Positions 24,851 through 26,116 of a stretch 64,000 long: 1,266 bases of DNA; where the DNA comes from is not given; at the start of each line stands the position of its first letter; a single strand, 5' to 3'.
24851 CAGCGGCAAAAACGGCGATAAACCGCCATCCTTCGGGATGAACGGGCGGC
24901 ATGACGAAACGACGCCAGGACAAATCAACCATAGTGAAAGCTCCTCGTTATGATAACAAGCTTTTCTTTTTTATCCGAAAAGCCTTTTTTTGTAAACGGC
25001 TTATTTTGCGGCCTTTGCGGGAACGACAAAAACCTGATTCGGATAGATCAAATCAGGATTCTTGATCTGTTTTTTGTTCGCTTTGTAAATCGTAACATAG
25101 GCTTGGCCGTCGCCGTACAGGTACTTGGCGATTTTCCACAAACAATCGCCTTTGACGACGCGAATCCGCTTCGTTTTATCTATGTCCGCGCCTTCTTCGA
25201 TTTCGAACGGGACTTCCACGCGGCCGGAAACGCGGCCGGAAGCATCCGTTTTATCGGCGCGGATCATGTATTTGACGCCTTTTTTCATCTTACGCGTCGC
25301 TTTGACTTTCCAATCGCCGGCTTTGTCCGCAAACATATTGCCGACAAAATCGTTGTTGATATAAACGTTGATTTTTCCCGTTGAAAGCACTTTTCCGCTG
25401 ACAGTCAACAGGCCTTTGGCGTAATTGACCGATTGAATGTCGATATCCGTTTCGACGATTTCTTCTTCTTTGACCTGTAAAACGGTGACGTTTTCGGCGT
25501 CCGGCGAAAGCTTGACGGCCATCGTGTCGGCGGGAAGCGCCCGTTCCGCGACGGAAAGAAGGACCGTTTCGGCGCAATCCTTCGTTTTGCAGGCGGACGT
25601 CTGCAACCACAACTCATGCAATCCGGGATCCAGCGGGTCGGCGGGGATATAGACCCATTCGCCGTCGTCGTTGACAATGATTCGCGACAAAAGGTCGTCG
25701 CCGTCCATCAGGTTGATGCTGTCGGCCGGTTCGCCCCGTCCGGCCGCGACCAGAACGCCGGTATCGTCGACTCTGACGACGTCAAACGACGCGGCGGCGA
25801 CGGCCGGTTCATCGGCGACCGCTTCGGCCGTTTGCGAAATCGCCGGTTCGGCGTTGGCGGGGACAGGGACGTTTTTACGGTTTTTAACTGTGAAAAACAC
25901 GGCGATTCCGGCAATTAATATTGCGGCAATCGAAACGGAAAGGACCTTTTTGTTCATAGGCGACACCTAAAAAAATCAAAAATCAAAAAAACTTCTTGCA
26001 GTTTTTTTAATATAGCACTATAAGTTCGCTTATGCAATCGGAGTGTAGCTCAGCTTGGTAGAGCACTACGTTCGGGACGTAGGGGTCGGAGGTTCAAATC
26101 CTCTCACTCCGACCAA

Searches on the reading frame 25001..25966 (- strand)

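Call 41: search_protein_families(library=pfam, proteins=[window:25001-25966:-], max_evalue=0.0001)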
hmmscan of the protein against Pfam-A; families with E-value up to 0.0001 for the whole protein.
window:25001-25966:- (321 aa): 3 families
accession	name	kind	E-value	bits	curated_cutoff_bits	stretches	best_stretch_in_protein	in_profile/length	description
PF01476.26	LysM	-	5.6e-06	26.6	20.9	1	269-316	2-43/43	LysM domain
PF19077.6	Big_13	-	1.8e-05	25.6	27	0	195-256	39-100/102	Bacterial Ig-like domain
PF17936.7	Big_6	-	6.5e-05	23.5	27.6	0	187-252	15-79/83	Bacterial Ig domain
